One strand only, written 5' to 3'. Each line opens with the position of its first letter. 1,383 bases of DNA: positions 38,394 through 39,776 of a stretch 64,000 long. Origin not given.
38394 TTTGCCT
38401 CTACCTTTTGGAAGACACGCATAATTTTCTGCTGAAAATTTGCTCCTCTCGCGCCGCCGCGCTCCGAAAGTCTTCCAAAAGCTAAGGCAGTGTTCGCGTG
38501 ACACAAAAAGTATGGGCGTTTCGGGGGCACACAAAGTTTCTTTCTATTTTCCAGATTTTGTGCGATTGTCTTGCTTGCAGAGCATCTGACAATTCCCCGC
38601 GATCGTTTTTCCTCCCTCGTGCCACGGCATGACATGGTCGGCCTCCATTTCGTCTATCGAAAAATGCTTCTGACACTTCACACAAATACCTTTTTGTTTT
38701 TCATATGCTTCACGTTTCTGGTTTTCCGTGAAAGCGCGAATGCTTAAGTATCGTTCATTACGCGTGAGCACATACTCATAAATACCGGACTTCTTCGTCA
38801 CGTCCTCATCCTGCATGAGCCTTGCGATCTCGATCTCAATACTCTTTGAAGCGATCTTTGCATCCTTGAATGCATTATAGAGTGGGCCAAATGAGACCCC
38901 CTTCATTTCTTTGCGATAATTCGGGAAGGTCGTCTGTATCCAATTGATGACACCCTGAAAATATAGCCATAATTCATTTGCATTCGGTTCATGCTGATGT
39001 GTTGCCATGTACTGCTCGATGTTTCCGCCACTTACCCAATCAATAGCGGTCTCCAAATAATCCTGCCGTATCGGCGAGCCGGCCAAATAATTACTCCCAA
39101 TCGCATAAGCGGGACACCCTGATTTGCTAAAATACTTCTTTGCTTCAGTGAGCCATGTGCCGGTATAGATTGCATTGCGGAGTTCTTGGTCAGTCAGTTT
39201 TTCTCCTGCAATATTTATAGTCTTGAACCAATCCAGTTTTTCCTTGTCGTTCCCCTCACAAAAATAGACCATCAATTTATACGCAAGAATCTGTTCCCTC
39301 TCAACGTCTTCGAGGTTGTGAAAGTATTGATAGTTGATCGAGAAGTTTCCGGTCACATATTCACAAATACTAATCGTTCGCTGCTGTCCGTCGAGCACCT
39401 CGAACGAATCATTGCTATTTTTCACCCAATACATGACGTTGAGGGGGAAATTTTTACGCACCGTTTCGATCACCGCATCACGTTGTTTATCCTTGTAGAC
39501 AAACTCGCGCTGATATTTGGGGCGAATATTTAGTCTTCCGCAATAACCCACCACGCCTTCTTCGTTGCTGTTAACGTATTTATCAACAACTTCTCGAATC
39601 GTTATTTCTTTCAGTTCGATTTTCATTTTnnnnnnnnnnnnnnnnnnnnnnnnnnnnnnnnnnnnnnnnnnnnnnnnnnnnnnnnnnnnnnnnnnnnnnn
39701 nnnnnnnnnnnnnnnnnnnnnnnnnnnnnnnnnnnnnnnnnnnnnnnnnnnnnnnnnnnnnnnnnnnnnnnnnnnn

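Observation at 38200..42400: Mosaic low-GC accessory island between rpiB and gap with restriction-type genes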

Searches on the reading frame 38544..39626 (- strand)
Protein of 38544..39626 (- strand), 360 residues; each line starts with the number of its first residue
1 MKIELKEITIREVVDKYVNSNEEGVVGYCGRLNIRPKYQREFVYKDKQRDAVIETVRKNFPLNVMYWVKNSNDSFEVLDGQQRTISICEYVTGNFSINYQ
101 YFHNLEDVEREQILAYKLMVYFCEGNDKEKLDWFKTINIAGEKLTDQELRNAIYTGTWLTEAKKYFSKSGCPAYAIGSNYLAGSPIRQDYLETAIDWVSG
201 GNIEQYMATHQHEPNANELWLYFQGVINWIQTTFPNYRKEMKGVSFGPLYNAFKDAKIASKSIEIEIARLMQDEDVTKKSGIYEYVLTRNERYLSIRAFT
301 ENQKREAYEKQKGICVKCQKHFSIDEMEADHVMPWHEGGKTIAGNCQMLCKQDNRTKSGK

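Call 3: search_protein_families(library=pfam, proteins=[window:38544-39626:-], max_evalue=0.01)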
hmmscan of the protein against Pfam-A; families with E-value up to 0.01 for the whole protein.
window:38544-39626:- (360 aa): 3 families
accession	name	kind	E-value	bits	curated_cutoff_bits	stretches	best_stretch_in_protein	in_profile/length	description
PF03235.19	GmrSD_N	-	4e-20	73.2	33.2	1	34-154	13-198/199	GmrSD restriction endonuclease, N-terminal domain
PF01844.29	HNH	-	2.1e-10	41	21.4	1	315-358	1-45/47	HNH endonuclease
PF14279.12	HNH_5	-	6.1e-05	23.3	27.5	1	315-356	1-42/56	HNH endonuclease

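Call 4: search_protein_families(library=padloc, proteins=[window:38544-39626:-], max_evalue=0.01)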
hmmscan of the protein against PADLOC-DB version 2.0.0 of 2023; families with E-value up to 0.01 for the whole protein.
window:38544-39626:- (360 aa): 7 families
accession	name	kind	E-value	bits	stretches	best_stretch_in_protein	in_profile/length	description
PDLC03418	REase_II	-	2.3e-143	475.8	1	1-360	1-372/372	Type II restriction enzyme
PDLC03877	NsnA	-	7e-27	92.7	1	30-161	63-207/385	-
PDLC04027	PD-T4-2_A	-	1.9e-13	48.2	2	30-110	50-127/363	-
PDLC04150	HEC-05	-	0.00028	17.9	0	36-69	25-58/583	-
PDLC00353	PtuB1|PtuB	-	0.00051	17.9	1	301-335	39-73/196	Unknown function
PDLC04151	HEC-05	-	0.0019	15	0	69-101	108-140/600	-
PDLC03566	REase_II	-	0.0031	15.1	1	295-358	98-160/235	Type II restriction enzyme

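Call 5: search_protein_families(library=ncbifam, proteins=[window:38544-39626:-], max_evalue=0.01)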
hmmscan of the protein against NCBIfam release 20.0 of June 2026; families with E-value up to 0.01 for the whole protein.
window:38544-39626:- (360 aa): 1 family
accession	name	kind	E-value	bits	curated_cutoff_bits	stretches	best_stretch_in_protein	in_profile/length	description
NF049971.1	CRISPR_Cas9d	exception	1e-07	31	375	1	297-359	530-595/986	type II CRISPR RNA-guided endonuclease Cas9d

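Call 8: find_homologous_proteins(query=window:38544-39626:-)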
Query window:38544-39626:- (360 aa): 8000 proteins with E <= 0.001 among 8000 candidates; the best 120 are listed.
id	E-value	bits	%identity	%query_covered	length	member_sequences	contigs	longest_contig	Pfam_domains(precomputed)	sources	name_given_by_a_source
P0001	1.7e-246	835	100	100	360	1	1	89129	PF01844.30,PF03235.20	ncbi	-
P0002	5.9e-220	748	89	100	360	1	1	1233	PF01844.30,PF03235.20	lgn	-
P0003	1.6e-218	743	89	100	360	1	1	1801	PF01844.30,PF03235.20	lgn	-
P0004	3.6e-206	702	83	100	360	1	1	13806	PF01844.30,PF03235.20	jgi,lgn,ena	-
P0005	4.2e-206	702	84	100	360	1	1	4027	PF01844.30,PF14279.13,PF03235.20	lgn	-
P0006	1.2e-205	701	82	100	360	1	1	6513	PF01844.30,PF03235.20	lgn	-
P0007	3.3e-205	699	83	100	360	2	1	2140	PF01844.30,PF03235.20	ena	-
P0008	1.5e-203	694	82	100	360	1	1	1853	PF01844.30,PF14279.13,PF03235.20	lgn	-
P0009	1.7e-203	694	83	100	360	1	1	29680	PF01844.30,PF14279.13,PF03235.20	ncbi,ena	-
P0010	1.5e-202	690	81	100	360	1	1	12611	PF01844.30,PF03235.20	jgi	jgi:hypothetical protein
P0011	1.9e-202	690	82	100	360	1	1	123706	PF01844.30,PF03235.20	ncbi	-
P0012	1.8e-201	687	81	100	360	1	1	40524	PF01844.30,PF03235.20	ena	-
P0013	2.5e-200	683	80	100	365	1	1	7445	PF01844.30,PF03235.20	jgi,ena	jgi:hypothetical protein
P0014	2.6e-200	683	80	100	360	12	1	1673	PF01844.30,PF03235.20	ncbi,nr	ncbi:MAG: DUF262 domain-containing protein [Candidatus Levybacteria bacterium]|nr:DUF262 domain-cont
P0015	5.8e-200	682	80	100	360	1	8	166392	PF01844.30,PF03235.20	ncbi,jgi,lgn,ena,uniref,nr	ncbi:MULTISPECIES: GmrSD restriction endonuclease domain-containing protein [unclassified Flavobacte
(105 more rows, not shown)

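Call 12: find_encoding_contigs(protein=P0001, flank=6000, max_places=3)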
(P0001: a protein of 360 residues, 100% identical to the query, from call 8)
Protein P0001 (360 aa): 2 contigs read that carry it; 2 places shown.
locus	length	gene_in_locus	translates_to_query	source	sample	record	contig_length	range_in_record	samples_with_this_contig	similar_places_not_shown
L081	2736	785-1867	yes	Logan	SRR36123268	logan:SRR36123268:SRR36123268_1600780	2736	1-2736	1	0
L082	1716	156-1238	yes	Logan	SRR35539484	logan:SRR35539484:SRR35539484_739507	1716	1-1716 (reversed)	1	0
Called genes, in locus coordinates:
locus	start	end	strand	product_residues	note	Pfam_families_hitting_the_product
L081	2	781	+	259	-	?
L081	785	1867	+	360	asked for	PF03235:GmrSD_N, PF01844:HNH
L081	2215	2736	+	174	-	?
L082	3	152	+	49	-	?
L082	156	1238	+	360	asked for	PF03235:GmrSD_N, PF01844:HNH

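Call 13: find_encoding_contigs(protein=P0015, flank=6000, max_places=4)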
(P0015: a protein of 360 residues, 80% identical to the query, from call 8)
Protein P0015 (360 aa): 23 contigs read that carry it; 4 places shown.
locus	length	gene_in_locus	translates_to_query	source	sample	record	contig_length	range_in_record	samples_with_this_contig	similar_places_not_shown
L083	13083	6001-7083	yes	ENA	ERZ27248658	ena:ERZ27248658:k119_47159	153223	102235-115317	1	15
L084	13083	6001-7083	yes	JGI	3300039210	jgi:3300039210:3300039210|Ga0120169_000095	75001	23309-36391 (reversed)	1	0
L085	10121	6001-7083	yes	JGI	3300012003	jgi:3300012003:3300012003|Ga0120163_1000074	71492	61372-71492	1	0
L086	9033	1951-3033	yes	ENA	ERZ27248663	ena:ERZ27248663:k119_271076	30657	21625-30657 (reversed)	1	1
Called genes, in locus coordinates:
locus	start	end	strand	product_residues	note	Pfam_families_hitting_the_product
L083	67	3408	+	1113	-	PF07517:SecA_DEAD, PF00270:DEAD (faint), PF01043:SecA_PP_bind, PF21090:P-loop_SecA, PF07516:SecA_SW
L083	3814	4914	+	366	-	PF00083:Sugar_tr (faint), PF07690:MFS_1, PF12832:MFS_1_like, PF07690:MFS_1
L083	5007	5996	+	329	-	PF13651:EcoRI_methylase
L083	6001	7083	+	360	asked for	PF03235:GmrSD_N, PF01844:HNH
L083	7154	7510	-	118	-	PF01381:HTH_3 (weak)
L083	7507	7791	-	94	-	PF09907:HigB_toxin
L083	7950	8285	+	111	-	-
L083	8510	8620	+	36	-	-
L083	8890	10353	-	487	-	PF01546:Peptidase_M20, PF07687:M20_dimer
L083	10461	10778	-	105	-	PF02452:PemK_toxin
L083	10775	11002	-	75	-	-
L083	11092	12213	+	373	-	PF12725:DUF3810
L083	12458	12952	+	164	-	PF04542:Sigma70_r2, PF08281:Sigma70_r4_2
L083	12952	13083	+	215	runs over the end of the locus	-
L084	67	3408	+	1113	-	PF07517:SecA_DEAD, PF00270:DEAD (faint), PF01043:SecA_PP_bind, PF21090:P-loop_SecA, PF07516:SecA_SW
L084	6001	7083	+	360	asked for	PF03235:GmrSD_N, PF01844:HNH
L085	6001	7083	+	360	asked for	PF03235:GmrSD_N, PF01844:HNH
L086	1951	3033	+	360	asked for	PF03235:GmrSD_N, PF01844:HNH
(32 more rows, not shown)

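Call 29: find_related_loci(query=window:38544-39626:-, collection=metagenome_contigs, flank=5000)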
Query window:38544-39626:- (360 aa) in metagenome_contigs; peptide patterns used: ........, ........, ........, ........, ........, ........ (x = any residue, [..] = any of these).
600 stretches matched a pattern (row limit reached: there are more); 595 encode a relative of the query (tblastn E <= 1e-3); the best 80 are kept; 80 distinct loci.
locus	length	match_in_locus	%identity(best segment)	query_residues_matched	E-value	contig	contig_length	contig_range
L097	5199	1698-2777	81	1-360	0e+0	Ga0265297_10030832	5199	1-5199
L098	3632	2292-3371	80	1-360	0e+0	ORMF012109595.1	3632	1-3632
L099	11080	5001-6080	80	1-360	0e+0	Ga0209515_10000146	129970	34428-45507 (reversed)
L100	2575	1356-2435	79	1-360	0e+0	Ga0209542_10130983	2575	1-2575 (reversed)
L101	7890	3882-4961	78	1-360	0e+0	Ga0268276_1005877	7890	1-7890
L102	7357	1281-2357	79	1-359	0e+0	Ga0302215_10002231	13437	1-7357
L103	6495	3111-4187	79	1-359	0e+0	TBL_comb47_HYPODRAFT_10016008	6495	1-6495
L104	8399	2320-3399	78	1-360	0e+0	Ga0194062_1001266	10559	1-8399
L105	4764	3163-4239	79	1-359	0e+0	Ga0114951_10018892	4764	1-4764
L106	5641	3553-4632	78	1-360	0e+0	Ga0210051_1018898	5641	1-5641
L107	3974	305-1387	79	1-360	0e+0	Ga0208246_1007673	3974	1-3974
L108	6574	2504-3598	77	1-360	0e+0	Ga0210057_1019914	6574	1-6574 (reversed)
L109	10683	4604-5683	77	1-360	0e+0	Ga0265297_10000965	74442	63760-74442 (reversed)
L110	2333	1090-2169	77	1-360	0e+0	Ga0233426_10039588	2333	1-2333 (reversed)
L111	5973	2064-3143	77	1-360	0e+0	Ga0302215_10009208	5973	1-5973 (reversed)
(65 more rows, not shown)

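Call 30: find_related_loci(query=window:38544-39626:-, collection=viral_contigs, flank=5000)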
Query window:38544-39626:- (360 aa) in viral_contigs; peptide patterns used: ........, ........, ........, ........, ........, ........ (x = any residue, [..] = any of these).
34 stretches matched a pattern; 31 encode a relative of the query (tblastn E <= 1e-3); 31 distinct loci.
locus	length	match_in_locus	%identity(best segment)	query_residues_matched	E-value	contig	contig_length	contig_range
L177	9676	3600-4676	77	1-359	0e+0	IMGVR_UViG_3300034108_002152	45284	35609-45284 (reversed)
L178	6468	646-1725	75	1-360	0e+0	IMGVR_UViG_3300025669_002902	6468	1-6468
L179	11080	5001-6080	76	1-360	0e+0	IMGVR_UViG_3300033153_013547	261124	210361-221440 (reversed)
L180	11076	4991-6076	73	1-360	0e+0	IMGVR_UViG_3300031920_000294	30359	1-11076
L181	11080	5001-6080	72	1-360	0e+0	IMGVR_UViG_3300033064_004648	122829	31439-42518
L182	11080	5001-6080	72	1-360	0e+0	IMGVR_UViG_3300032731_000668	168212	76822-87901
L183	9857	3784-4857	66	1-358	1e-172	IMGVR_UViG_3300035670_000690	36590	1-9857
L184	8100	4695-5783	67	1-360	1e-171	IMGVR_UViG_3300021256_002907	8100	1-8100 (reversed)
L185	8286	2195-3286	66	1-359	5e-171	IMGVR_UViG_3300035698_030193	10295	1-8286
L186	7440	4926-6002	63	1-359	5e-170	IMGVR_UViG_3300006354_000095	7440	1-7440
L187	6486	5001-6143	64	1-359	5e-166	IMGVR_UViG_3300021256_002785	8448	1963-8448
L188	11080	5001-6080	65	1-357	6e-165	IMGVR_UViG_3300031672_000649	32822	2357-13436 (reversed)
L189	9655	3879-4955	63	1-359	7e-163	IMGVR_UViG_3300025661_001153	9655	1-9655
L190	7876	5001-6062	63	1-354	3e-160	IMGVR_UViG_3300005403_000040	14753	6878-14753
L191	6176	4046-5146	63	1-360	6e-160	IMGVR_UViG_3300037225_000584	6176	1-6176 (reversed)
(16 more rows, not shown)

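Call 33: search_solved_structures(query=window:38544-39626:-, max_evalue=0.01)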
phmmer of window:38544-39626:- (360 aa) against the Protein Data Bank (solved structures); distinct sequences matched with E-value up to 0.01: 1.
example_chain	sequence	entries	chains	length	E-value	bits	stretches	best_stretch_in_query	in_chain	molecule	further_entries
4h9d_A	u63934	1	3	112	0.00024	23.7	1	311-357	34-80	HNH endonuclease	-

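Call 37: search_dna_similar(query=window:38544-39626:-, collection=plasmids, mode=protein, max_rows=15)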
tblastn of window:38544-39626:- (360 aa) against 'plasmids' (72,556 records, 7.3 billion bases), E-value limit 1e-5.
Records with a match: 95; places in all: 100; records where one place covers at least 80% of the query: 43.
Best place of each record, by identity: 60-80% 8; <60% 87.
By first word of the organism name: Enterococcus 12; Streptomyces 6; Rhizobium 5; Escherichia 5; Variovorax 3; Pediococcus 3; Apilactobacillus 3; Campylobacter 3; Burkholderia 3; uncultured 2; and 41 more.
By predicted mobility (MOB-suite, as given by PLSDB): non-mobilizable 43; conjugative 34; mobilizable 18.
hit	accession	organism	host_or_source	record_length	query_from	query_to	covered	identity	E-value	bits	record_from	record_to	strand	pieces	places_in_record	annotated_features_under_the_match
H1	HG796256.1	uncultured bacterium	-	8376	1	360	100%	64.2%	1e-157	496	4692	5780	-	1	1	CDS (x2)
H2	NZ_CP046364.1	Macrococcoides canis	dog,swabs,ear infection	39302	1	359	100%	64.1%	2e-162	510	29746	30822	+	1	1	DUF262 domain-containing protein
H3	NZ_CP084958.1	Sulfitobacter indolifex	cell culture,Seawater from the North ...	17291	1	359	100%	61.7%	3e-151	478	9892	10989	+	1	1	DUF262 domain-containing protein | adenine-specific methyltransferase EcoRI family protein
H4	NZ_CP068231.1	Aeromonas caviae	combined sewer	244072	1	360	100%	61.0%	2e-150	476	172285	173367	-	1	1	DUF262 domain-containing protein | adenine-specific methyltransferase EcoRI family protein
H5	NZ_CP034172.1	Chryseobacterium taklimakanense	Homo sapiens,Blood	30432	1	360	100%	60.9%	5e-150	474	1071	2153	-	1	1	DUF262 domain-containing protein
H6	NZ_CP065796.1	Mammaliicoccus sciuri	environment,single cell,feed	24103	1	358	99%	60.1%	9e-147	465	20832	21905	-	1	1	DUF262 domain-containing protein | adenine-specific methyltransferase EcoRI family protein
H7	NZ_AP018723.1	Thiomicrorhabdus aquaedulcis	-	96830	1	360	100%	58.7%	4e-141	449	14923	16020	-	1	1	DUF262 domain-containing protein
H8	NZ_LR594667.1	Variovorax sp. SRS16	linuron-contaminated soil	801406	1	359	100%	58.4%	7e-146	462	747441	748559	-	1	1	DUF262 domain-containing protein | adenine-specific methyltransferase EcoRI family protein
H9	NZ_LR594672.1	Variovorax sp. PBL-E5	linuron-contaminated soil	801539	1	359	100%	58.4%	7e-146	462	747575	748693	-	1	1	DUF262 domain-containing protein | adenine-specific methyltransferase EcoRI family protein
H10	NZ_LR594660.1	Variovorax sp. PBL-H6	linuron-contaminated soil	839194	1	359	100%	58.4%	7e-146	462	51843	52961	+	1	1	DUF262 domain-containing protein | adenine-specific methyltransferase EcoRI family protein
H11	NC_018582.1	Gordonia sp. KTR9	-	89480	1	360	100%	55.5%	3e-139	443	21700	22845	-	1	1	DUF262 domain-containing protein | adenine-specific methyltransferase EcoRI family protein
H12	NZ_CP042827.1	Ruania zhangjianzhongii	bat,pure culture,feces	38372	1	358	99%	54.5%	3e-133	426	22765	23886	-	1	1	DUF262 domain-containing protein | adenine-specific methyltransferase EcoRI family protein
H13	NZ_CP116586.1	Enterococcus dispar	Bos taurus,whole organism,fecal sample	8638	1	358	99%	51.5%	2e-125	404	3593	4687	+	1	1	DUF262 domain-containing protein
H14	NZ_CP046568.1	Dietzia sp. DQ12-45-1b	product water from oilfield,product ...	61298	1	358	99%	50.8%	9e-120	387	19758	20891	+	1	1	DUF262 domain-containing protein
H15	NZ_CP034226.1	Ligilactobacillus agilis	Chicken,Mixed culture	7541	1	358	99%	47.6%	4e-111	362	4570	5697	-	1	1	DUF262 domain-containing protein | adenine-specific methyltransferase EcoRI family protein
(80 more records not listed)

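Call 66: search_protein_families(library=phrogs, proteins=[window:38544-39626:-], max_evalue=0.001)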
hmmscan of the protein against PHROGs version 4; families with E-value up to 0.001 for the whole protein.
window:38544-39626:- (360 aa): 13 families
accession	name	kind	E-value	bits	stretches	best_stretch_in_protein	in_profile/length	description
phrog_2598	-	unknown function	4.3e-23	83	1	2-159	26-184/352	-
phrog_1583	-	unknown function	3.2e-21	76.6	1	20-152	32-171/417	-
phrog_1035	-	DNA, RNA and nucleotide metabolism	4e-08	34.4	1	287-359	134-212/271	endonuclease VII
phrog_1271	-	DNA, RNA and nucleotide metabolism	6.1e-08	33.4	1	297-359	250-317/361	HNH endonuclease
phrog_2118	-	DNA, RNA and nucleotide metabolism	9e-08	33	1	287-358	151-222/301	HNH endonuclease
phrog_6050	-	DNA, RNA and nucleotide metabolism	5.2e-07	29.8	1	283-359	281-359/402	HNH endonuclease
phrog_26759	-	unknown function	6.3e-07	29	1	30-98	21-92/593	-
phrog_338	-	DNA, RNA and nucleotide metabolism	7.3e-06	26.6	1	291-358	186-260/340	HNH endonuclease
phrog_333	-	DNA, RNA and nucleotide metabolism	1.2e-05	26.5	1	301-358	23-79/138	HNH endonuclease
phrog_2214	-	DNA, RNA and nucleotide metabolism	3.1e-05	24.3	1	292-358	173-237/429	HNH endonuclease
phrog_7785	-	DNA, RNA and nucleotide metabolism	0.00013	23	1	286-358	44-112/147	HNH endonuclease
phrog_5956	-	DNA, RNA and nucleotide metabolism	0.00024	21.8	1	300-357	47-107/138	HNH endonuclease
phrog_8660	-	DNA, RNA and nucleotide metabolism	0.00035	21.7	1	299-358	111-177/196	HNH endonuclease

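Call 83: list_cluster_members(proteins=[P0001, P0121, P0241])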
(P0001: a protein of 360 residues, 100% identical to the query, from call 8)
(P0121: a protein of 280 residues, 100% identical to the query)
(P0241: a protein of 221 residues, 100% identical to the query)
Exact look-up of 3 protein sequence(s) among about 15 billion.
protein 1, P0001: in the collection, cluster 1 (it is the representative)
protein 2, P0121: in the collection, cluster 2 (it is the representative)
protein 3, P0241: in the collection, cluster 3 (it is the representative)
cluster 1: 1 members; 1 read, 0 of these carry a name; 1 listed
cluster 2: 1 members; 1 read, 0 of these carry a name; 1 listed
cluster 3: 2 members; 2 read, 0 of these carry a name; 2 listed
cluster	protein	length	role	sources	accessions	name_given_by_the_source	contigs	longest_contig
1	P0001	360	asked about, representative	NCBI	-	-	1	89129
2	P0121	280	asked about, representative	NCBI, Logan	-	-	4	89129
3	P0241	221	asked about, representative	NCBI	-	-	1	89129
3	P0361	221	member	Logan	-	-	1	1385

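Call 86: predict_structure(alignment_id=A4)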
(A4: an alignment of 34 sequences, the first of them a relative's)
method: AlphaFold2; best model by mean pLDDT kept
length: 360 residues; sequences in the alignment: 34
mean_pLDDT: 51.7   pTM: 0.38
mean pLDDT of the five models: 51.7, 46.3, 43.8, 37.8, 32.9
residues with pLDDT >= 90: 0; 70-90: 63; 50-70: 115; < 50: 182
segments of 3 or more residues with pLDDT < 50: 2-5, 20-28, 30-69, 75-86, 93-105, 118-121, 123-125, 127-153, 182-186, 273-312, 326-347
pLDDT, mean of each block of 10 residues (from residue 1): 53 58 42 34 33 37 42 48 47 39 46 54 48 39 36 55 64 55 51 80 74 73 83 72 71 79 64 38 30 30 39 59 49 32 46 62
secondary structure, 60 per line:
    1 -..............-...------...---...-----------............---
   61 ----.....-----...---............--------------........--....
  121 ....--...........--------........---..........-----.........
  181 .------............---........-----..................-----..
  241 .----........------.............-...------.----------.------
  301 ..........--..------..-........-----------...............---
elements in order: E2-9 H10-15 E17-19 E26-28 E32-34 H46-57 E65-69 E75-77 H81-92 H107-114 E117-124 H127-137 H146-153 H157-166 H172-181 H188-199 H203-210 H216-233 H246-253 H260-272 H301-310 E327-331 E346-350 H351-357
